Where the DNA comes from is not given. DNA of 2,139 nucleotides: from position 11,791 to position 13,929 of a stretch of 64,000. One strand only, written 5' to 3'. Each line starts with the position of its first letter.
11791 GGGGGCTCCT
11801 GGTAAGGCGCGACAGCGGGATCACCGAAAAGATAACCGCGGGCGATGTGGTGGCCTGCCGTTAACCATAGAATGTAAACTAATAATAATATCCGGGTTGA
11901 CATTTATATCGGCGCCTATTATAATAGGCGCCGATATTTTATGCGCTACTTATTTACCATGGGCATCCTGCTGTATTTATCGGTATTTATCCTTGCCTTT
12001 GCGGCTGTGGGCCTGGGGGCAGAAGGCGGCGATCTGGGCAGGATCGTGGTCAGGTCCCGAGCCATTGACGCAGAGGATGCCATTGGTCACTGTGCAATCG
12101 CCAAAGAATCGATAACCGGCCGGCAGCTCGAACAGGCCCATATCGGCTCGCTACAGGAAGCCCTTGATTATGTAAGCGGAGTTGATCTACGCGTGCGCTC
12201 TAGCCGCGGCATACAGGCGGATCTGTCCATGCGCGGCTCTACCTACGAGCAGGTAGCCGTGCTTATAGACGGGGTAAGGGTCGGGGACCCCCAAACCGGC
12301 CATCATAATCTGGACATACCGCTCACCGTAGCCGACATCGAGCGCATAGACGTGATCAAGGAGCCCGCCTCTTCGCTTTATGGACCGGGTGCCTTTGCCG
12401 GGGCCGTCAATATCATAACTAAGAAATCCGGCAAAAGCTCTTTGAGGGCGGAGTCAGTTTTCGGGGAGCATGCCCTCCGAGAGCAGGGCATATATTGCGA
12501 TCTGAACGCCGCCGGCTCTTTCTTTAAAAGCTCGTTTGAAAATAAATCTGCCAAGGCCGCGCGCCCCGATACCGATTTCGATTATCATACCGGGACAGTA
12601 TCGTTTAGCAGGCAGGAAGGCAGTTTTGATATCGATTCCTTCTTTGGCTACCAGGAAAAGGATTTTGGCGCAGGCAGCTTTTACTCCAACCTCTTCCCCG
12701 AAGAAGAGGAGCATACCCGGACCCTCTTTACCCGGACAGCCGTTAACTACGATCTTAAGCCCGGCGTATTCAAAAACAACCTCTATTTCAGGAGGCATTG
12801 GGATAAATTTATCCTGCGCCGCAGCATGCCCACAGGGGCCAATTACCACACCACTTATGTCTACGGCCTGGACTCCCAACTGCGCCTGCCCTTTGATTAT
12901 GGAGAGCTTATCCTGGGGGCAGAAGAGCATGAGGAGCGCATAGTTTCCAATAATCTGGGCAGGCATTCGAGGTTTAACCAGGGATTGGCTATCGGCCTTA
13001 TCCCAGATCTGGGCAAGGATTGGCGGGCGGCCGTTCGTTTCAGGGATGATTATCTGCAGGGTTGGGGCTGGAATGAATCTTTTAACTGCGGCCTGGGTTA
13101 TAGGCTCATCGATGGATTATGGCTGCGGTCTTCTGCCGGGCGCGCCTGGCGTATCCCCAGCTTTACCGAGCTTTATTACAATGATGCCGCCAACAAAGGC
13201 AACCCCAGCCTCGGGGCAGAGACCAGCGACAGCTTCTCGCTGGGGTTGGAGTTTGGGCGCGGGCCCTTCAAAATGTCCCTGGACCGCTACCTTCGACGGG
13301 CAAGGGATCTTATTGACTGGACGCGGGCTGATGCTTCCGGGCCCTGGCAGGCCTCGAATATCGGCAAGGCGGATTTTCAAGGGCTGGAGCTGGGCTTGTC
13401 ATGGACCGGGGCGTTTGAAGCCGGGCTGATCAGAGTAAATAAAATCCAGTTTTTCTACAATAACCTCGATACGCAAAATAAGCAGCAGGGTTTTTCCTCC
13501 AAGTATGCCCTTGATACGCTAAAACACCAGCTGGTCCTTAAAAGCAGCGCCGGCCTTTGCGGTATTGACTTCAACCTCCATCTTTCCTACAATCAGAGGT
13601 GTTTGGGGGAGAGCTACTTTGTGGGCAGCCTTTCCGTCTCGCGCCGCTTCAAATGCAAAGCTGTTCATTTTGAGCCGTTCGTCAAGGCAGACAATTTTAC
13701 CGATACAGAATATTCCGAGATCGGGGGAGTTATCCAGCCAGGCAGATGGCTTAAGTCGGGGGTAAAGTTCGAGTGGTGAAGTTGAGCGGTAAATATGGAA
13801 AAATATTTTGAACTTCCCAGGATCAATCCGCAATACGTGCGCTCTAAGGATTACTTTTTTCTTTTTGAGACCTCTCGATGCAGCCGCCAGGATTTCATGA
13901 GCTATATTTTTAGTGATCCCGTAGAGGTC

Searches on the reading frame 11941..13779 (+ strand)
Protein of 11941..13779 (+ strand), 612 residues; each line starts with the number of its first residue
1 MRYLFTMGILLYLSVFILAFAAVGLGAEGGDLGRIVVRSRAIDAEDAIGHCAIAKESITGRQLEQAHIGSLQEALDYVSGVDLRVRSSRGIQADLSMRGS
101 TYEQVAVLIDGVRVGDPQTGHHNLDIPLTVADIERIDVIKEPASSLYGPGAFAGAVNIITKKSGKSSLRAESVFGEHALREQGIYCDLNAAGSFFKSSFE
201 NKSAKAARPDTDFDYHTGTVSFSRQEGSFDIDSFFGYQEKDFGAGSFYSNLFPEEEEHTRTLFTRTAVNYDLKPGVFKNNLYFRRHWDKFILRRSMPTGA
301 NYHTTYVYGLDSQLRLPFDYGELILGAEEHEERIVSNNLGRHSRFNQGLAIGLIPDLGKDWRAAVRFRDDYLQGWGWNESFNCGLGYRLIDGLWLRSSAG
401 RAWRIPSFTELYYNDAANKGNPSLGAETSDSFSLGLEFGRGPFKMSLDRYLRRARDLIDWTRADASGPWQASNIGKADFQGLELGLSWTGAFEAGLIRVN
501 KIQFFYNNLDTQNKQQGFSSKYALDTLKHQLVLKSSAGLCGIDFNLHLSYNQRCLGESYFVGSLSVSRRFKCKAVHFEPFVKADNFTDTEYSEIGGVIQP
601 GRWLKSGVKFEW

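Call 7: search_protein_families(library=pfam, proteins=[window:11941-13779:+])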
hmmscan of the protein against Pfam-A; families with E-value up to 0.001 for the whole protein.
window:11941-13779:+ (612 aa): 3 families
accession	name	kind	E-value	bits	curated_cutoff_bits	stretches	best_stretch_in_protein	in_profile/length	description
PF07715.20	Plug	-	2.8e-20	73.2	23.9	1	55-155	9-107/107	TonB-dependent Receptor Plug Domain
PF00593.30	TonB_dep_Rec_b-barrel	-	3.4e-20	73.8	27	1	205-532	50-372/436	TonB dependent receptor-like, beta-barrel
PF14905.12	OMP_b-brl_3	-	4.9e-05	23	27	1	415-536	204-325/408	Outer membrane protein beta-barrel family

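Call 11: find_encoding_contigs(protein=window:11941-13779:+, flank=10000, max_places=10)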
Protein window:11941-13779:+ (612 aa): no gene with exactly this product is on record in the collection.

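Call 14: find_homologous_proteins(query=window:11941-13779:+, max_evalue=1e-20)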
Query window:11941-13779:+ (612 aa): 1083 proteins with E <= 1e-20 among 8000 candidates; the best 120 are listed.
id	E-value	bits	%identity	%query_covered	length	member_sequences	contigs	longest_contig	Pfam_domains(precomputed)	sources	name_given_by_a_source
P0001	0.0e+0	1412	100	100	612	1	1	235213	PF07715.21,PF00593.31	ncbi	-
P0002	2.3e-200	685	53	95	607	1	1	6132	PF07715.21,PF00593.31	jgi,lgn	jgi:iron complex outermembrane receptor protein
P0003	2.7e-198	678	51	100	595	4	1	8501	PF07715.21,PF00593.31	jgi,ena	-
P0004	6.2e-197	674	54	91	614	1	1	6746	PF07715.21,PF00593.31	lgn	-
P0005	2.2e-193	662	51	100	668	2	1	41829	PF07715.21,PF00593.31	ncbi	-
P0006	1.1e-192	660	51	99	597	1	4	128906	PF07715.21,PF00593.31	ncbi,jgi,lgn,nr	ncbi:MAG: TonB-dependent receptor [Candidatus Omnitrophica bacterium]|nr:TonB-dependent receptor [Ca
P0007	1.6e-192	659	50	96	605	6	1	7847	PF07715.21,PF00593.31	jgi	-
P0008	9.5e-192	657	50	99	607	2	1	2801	PF07715.21,PF00593.31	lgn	-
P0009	2.1e-191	656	51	95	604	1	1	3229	PF07715.21,PF00593.31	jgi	jgi:iron complex outermembrane receptor protein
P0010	3.7e-191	655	51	99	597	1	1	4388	PF07715.21,PF00593.31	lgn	-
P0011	2.0e-189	649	49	100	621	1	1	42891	PF07715.21,PF00593.31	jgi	jgi:iron complex outermembrane receptor protein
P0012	1.4e-188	646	49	98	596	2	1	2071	PF07715.21,PF00593.31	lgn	-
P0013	1.1e-187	643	48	98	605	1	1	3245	PF07715.21,PF00593.31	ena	-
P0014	2.5e-187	642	48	99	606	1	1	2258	PF07715.21,PF00593.31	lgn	-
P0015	3.8e-187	642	49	98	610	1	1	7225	PF07715.21,PF00593.31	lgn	-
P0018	3.0e-186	639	52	95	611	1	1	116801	PF07715.21,PF00593.31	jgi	-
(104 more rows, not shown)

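Call 20: find_encoding_contigs(protein=P0006, flank=5000, max_places=3)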
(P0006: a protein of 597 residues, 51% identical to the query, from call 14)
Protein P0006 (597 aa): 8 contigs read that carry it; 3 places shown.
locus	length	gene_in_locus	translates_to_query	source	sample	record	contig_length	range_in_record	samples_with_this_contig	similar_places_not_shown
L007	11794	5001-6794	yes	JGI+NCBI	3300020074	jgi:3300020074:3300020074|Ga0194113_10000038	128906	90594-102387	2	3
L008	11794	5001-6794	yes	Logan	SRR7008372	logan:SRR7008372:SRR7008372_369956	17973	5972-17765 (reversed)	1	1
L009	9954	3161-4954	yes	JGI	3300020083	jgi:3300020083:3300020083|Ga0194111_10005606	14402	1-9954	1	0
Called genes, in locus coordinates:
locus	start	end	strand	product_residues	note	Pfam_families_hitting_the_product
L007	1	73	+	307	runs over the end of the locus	PF00291:PALP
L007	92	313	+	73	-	PF01106:NifU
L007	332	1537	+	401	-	PF01837:HcyBio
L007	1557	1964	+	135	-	PF09383:NIL, PF00037:Fer4 (weak), PF12837:Fer4_6 (weak), PF13237:Fer4_10, PF14697:Fer4_21, PF12838:Fer4_7, PF13187:Fer4_9, PF00037:Fer4 (weak), +3 more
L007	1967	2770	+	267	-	-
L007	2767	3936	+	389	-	PF00266:Aminotran_5, PF01041:DegT_DnrJ_EryC1, PF01212:Beta_elim_lyase (weak)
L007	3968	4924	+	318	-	PF08279:HTH_11, PF03099:BPL_LplA_LipB, PF16917:BPL_LplA_LipB_2 (weak), PF02237:BPL_C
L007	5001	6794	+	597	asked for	PF07715:Plug, PF00593:TonB_dep_Rec_b-barrel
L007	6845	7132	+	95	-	-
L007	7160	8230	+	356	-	PF02540:NAD_synthase (faint), PF03054:tRNA_Me_trans, PF20259:tRNA_Me_trans_M, PF20258:tRNA_Me_trans_C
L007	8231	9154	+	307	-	PF02445:NadA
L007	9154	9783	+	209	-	PF00849:PseudoU_synth_2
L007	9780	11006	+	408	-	PF07690:MFS_1, PF11700:ATG22, PF07690:MFS_1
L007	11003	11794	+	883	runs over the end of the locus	PF00501:AMP-binding, PF00550:PP-binding (weak), PF01553:Acyltransferase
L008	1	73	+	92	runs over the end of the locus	?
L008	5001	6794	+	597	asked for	PF07715:Plug, PF00593:TonB_dep_Rec_b-barrel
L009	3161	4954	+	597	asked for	PF07715:Plug, PF00593:TonB_dep_Rec_b-barrel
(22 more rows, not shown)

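Call 21: find_encoding_contigs(protein=P0005, flank=5000, max_places=3)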
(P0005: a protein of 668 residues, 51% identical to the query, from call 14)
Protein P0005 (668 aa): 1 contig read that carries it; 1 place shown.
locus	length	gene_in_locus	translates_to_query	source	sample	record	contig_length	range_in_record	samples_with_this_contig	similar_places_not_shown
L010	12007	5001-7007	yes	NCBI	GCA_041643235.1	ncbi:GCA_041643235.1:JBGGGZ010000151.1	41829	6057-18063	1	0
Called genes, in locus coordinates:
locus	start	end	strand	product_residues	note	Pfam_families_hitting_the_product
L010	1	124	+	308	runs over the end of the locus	PF00291:PALP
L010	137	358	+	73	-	PF01106:NifU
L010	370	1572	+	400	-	PF01837:HcyBio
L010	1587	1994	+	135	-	PF09383:NIL, PF00037:Fer4 (weak), PF12837:Fer4_6 (weak), PF13237:Fer4_10, PF14697:Fer4_21, PF12838:Fer4_7, PF13187:Fer4_9, PF00037:Fer4 (weak), +4 more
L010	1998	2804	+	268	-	-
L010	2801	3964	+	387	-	PF00266:Aminotran_5, PF01041:DegT_DnrJ_EryC1 (weak), PF01212:Beta_elim_lyase (weak)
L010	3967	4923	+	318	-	PF08279:HTH_11, PF13412:HTH_24 (weak), PF03099:BPL_LplA_LipB, PF16917:BPL_LplA_LipB_2, PF02237:BPL_C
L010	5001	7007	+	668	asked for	PF07715:Plug, PF00593:TonB_dep_Rec_b-barrel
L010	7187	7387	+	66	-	PF00313:CSD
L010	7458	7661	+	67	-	PF00313:CSD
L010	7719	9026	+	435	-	PF02310:B12-binding (weak), PF04055:Radical_SAM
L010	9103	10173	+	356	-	PF02540:NAD_synthase (faint), PF03054:tRNA_Me_trans, PF06508:QueC (faint), PF20259:tRNA_Me_trans_M, PF20258:tRNA_Me_trans_C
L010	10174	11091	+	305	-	PF02445:NadA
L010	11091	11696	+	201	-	PF00849:PseudoU_synth_2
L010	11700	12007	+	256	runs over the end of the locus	PF02673:BacA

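Call 22: find_encoding_contigs(protein=P0018, flank=5000, max_places=3)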
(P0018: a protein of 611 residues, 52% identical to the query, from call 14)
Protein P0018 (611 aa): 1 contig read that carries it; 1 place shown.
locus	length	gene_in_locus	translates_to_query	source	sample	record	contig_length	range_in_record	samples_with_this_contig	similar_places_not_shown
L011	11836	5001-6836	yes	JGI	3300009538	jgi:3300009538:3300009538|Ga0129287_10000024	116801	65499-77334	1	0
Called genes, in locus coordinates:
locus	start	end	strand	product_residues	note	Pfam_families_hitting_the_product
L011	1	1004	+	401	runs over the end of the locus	PF01837:HcyBio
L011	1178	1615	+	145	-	PF09383:NIL, PF13237:Fer4_10, PF00037:Fer4 (weak), PF12837:Fer4_6 (weak), PF12838:Fer4_7, PF14697:Fer4_21 (weak), PF13187:Fer4_9, PF00037:Fer4 (weak), +4 more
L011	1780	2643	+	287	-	PF02540:NAD_synthase (weak), PF06508:QueC (faint)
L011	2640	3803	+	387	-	PF00266:Aminotran_5, PF01041:DegT_DnrJ_EryC1, PF01212:Beta_elim_lyase (weak)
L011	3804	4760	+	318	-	PF08279:HTH_11, PF13412:HTH_24 (weak), PF03099:BPL_LplA_LipB, PF16917:BPL_LplA_LipB_2 (weak), PF02237:BPL_C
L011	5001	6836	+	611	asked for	PF07715:Plug, PF00593:TonB_dep_Rec_b-barrel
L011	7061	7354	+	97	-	-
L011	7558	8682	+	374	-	PF03054:tRNA_Me_trans, PF24167:DUF7411 (faint), PF20259:tRNA_Me_trans_M, PF20258:tRNA_Me_trans_C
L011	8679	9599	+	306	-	PF02445:NadA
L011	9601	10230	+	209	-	PF00849:PseudoU_synth_2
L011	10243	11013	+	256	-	PF02673:BacA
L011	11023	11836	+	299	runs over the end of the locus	PF00294:PfkB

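Call 30: find_related_loci(query=A1, collection=metagenome_contigs, flank=2500)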
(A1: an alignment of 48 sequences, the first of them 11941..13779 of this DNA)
Query A1 (612 aa) in metagenome_contigs; peptide patterns used: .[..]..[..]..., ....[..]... (x = any residue, [..] = any of these).
476 stretches matched a pattern; 353 encode a relative of the query (tblastn E <= 1e-3); the best 80 are kept; 80 distinct loci.
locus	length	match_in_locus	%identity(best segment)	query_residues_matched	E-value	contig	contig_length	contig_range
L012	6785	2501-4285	51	1-612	0e+0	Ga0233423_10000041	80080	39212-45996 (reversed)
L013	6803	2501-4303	51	3-612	0e+0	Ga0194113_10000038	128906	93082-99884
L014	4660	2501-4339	48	1-612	0e+0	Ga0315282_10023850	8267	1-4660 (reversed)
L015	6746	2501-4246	51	32-612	0e+0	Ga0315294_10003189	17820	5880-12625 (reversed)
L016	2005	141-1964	49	1-612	0e+0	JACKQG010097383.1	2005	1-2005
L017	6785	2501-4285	49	16-612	0e+0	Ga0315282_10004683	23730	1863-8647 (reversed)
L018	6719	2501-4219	48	21-612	0e+0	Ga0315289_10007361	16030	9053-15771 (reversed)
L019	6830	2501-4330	47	3-612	0e+0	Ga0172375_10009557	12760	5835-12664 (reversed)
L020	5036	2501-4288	48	4-612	0e+0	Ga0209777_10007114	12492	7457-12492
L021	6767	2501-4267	50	25-612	0e+0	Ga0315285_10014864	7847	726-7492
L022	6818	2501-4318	48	3-612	0e+0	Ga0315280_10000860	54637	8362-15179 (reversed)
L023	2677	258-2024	47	9-612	0e+0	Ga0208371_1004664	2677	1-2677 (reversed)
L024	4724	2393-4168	48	10-612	0e+0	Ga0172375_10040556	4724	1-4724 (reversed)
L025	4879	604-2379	48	6-612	0e+0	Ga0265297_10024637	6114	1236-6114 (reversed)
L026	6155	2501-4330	49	4-612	0e+0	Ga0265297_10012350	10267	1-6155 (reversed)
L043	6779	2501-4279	45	5-612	2e-168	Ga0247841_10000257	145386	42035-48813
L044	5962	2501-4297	45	3-612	4e-168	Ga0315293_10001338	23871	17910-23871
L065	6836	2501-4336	36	1-612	2e-117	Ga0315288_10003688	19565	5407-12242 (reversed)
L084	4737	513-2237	37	30-612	4e-95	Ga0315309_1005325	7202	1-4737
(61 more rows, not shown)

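Call 46: search_protein_families(library=ncbifam, proteins=[window:11941-13779:+], max_evalue=0.00001)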
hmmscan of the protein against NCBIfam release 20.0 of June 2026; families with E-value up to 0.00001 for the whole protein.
window:11941-13779:+ (612 aa): 22 families
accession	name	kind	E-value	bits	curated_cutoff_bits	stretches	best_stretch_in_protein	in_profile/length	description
TIGR01779.1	TonB-B12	equivalog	4e-39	134.6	599.7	2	56-184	50-178/614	TonB-dependent vitamin B12 receptor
TIGR01786.1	TonB-hemlactrns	subfamily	6.6e-31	107.4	323.75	2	50-162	20-135/719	TonB-dependent hemoglobin/transferrin/lactoferrin family receptor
TIGR01785.1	TonB-hemin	subfamily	9.3e-29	100.4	316.85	2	35-163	4-131/677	TonB-dependent heme/hemoglobin receptor family protein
NF007926.1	PRK10641.1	equivalog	5.8e-26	91.2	836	2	59-166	52-159/617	TonB-dependent vitamin B12 receptor BtuB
TIGR01783.1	TonB-siderophor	subfamily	1.2e-17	63.8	223.5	1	58-165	9-112/649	TonB-dependent siderophore receptor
NF007478.2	PRK10064.1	equivalog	1.5e-16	59.8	745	1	12-182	13-182/663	catecholate siderophore receptor CirA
NF050067.1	TonBEntbctnRecCfrA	equivalog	1.5e-15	56.5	1200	1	56-174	48-174/698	TonB-dependent ferric enterobactin receptor CfrA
NF038079.1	TonB_sider_MxcH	equivalog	5.8e-15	54.4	925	0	384-491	540-650/792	TonB-dependent siderophore myxochelin receptor MxcH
NF010010.0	PRK13483.1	equivalog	9.1e-14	50.4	927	1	33-177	34-182/660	ligand-gated channel protein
NF010012.0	PRK13486.1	equivalog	1e-13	50.6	924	1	41-165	32-162/696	TonB-dependent receptor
NF010038.0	PRK13513.1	equivalog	3.7e-13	48.9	942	1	46-195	47-202/659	ligand-gated channel protein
TIGR04056.1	OMP_RagA_SusC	subfamily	2.5e-12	46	368.25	1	54-166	97-209/981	SusC/RagA family TonB-linked outer membrane protein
NF010011.0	PRK13484.1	equivalog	2.3e-11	42.7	1197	1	56-167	52-165/682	IreA family TonB-dependent siderophore receptor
NF041535.1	TonB_rec_PqqU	equivalog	1.8e-10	39.8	1200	0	59-177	24-147/676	TonB-dependent receptor PqqU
NF010048.1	PRK13524.1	subfamily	2e-10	39.8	493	1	43-167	50-182/744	FepA family TonB-dependent siderophore receptor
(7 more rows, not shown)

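Call 47: search_solved_structures(query=window:11941-13779:+, max_evalue=0.00001)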
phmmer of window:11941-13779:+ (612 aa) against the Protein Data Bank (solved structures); distinct sequences matched with E-value up to 0.00001: 22.
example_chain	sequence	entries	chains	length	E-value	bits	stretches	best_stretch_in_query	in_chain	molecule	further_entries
2hdf_A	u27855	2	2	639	7.7e-13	50.8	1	53-437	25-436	Colicin I receptor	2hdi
9nn6_A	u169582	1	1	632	9.4e-13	50.5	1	56-437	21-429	Colicin I receptor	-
3rgm_A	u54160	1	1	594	5.8e-12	47.9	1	58-187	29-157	Vitamin B12 transporter BtuB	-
2gsk_A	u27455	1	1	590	3.2e-11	45.5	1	58-163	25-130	Vitamin B12 transporter btuB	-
3rgn_A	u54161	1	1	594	3.2e-11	45.5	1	58-163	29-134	Vitamin B12 transporter BtuB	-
1nqe_A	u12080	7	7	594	3.2e-11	45.5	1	58-163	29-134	Vitamin B12 receptor | Vitamin B12 transporter btuB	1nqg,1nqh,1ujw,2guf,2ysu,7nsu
3m8b_A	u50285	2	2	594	3.7e-11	45.3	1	58-163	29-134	Vitamin B12 transporter btuB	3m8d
1nqf_A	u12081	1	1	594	6.6e-11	44.4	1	58-163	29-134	Vitamin B12 receptor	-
8blw_A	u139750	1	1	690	2.1e-09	39.5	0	402-568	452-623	Vitamin B12 transporter BtuB1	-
9gbc_A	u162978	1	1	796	8.8e-08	34.1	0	31-175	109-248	TonB-linked outer membrane receptor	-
8the_A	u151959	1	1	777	1.1e-07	33.7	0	46-160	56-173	Heme/hemoglobin uptake outer membrane receptor PhuR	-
5m9b_A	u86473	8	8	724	1.3e-07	33.5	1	43-218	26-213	Ferric enterobactin receptor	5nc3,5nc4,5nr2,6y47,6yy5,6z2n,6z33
6q5e_A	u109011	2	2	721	1.4e-07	33.5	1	46-218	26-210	Ferric enterobactin receptor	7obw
6r1f_A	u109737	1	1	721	1.5e-07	33.4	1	46-218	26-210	Ferric enterobactin receptor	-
5mzs_A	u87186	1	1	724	1.5e-07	33.4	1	43-218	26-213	Ferric enterobactin receptor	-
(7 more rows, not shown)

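Call 64: search_protein_families(library=pfam, proteins=[L065:4465-5055:+, L084:2371-2907:+, L065:5077-6732:+, L044:1245-2447:+, L043:1178-2344:+, L007:6845-7132:+], max_evalue=0.001)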
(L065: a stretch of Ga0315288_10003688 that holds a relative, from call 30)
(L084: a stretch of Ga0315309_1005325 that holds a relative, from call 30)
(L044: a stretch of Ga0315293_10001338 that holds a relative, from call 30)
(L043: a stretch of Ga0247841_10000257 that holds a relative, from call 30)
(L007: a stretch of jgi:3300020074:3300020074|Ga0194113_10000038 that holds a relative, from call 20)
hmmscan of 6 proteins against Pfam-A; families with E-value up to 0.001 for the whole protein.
L065:4465-5055:+ (196 aa): 1 family
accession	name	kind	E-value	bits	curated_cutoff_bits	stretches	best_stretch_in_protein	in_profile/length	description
PF02632.19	BioY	-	1.7e-45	154.8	25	1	47-187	2-139/140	BioY family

L084:2371-2907:+ (178 aa): 2 families
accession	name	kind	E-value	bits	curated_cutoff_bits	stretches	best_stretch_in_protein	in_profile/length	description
PF02632.19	BioY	-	3.3e-49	166.9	25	1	30-172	1-139/140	BioY family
PF12822.12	ECF_trnsprt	-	5.2e-05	23.8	30.7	1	8-153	3-153/169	ECF transporter, substrate-specific component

L065:5077-6732:+ (551 aa): 2 families
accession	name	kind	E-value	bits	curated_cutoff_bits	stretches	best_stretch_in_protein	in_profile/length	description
PF13231.12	PMT_2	-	1.2e-19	71.5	26.1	1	66-224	2-158/160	Dolichyl-phosphate-mannose-protein mannosyltransferase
PF02366.24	PMT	-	2.4e-14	53.9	22.7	1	9-228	2-237/245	Dolichyl-phosphate-mannose-protein mannosyltransferase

L044:1245-2447:+ (400 aa): 5 families
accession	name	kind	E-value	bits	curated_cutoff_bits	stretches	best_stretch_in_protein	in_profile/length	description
PF05958.17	tRNA_U5-meth_tr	-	3.1e-30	105.8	23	1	204-395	151-357/357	tRNA (Uracil-5-)-methyltransferase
PF02475.24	TRM5-TYW2_MTfase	-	1.7e-09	38.3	28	1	249-305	34-93/164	TRM5/TYW2 methyltransferase domain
PF03602.21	Cons_hypoth95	-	1.2e-05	25.5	24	1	250-330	40-124/182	Conserved hypothetical protein 95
PF13847.12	Methyltransf_31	-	5.2e-05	23.4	27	1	251-326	3-81/145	Methyltransferase domain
PF05175.20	MTS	-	0.00073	19.7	23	0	246-340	30-122/170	Methyltransferase small domain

L043:1178-2344:+ (388 aa): 5 families
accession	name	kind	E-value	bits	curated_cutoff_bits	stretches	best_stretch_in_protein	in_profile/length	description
PF05958.17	tRNA_U5-meth_tr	-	4e-31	108.7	23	1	197-386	159-357/357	tRNA (Uracil-5-)-methyltransferase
PF02475.24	TRM5-TYW2_MTfase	-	4.5e-10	40.2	28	1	237-299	31-96/164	TRM5/TYW2 methyltransferase domain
PF03602.21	Cons_hypoth95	-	2.3e-05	24.6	24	1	245-321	44-124/182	Conserved hypothetical protein 95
PF13847.12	Methyltransf_31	-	4.5e-05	23.6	27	1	242-304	3-67/145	Methyltransferase domain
PF05175.20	MTS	-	0.00039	20.5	23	1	237-319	30-107/170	Methyltransferase small domain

L007:6845-7132:+ (95 aa): 0 families
